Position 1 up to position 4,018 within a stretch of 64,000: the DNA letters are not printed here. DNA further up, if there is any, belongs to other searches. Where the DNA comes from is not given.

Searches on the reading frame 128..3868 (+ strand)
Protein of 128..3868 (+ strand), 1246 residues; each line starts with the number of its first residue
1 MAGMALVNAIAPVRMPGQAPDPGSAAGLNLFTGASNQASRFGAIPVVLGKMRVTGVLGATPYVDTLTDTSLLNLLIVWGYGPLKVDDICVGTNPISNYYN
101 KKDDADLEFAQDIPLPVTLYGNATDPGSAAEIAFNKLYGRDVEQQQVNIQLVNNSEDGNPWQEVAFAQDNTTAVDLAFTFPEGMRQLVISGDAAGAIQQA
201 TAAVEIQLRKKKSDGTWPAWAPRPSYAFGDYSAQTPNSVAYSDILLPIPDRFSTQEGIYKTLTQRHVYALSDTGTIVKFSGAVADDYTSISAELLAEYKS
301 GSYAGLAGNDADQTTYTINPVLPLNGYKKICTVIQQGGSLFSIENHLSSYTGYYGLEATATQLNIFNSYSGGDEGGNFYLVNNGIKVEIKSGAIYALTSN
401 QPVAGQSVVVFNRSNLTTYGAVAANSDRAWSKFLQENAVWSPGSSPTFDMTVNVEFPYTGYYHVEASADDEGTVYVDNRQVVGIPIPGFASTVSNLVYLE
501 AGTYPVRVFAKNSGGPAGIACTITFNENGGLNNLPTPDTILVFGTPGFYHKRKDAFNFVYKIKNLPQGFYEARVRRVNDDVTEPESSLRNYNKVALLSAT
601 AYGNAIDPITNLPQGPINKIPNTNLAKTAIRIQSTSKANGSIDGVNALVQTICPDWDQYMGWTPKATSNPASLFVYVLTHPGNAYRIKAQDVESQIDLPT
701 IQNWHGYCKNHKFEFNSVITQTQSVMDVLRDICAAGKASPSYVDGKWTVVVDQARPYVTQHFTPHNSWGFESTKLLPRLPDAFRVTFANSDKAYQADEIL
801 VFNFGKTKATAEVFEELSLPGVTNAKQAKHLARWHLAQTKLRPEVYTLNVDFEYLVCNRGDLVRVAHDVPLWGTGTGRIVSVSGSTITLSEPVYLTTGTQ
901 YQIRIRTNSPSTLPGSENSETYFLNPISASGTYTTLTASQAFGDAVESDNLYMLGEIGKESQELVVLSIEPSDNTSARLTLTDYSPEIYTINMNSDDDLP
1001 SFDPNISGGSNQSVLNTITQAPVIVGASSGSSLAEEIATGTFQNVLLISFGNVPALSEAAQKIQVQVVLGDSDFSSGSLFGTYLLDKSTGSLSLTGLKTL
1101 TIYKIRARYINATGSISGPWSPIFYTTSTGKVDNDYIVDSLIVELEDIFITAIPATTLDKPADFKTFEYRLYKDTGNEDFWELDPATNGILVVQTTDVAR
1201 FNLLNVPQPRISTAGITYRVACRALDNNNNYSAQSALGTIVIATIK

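Call 16: search_protein_families(library=phrogs, proteins=[window:128-3868:+], max_evalue=0.001)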
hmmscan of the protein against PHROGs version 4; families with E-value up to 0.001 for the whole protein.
window:128-3868:+ (1246 aa): 7 families
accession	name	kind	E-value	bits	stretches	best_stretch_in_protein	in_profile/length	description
phrog_31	-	tail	4.3e-80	271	2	555-1232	423-1052/1565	central tail fiber J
phrog_469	-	tail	2.1e-38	133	1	630-990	536-893/903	tail protein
phrog_23466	-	unknown function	5.5e-11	43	1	690-994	44-351/358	-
phrog_1727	-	tail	3.8e-09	35.8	1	655-909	265-528/1174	tail protein and host specificity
phrog_7997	-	tail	2.9e-08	33.7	1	710-992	26-303/589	tail protein and host specificity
phrog_773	-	head and packaging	6.9e-08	32.4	1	421-524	453-571/749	major head protein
phrog_2148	-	tail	3e-07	30.1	1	708-1127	67-454/901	tail fiber protein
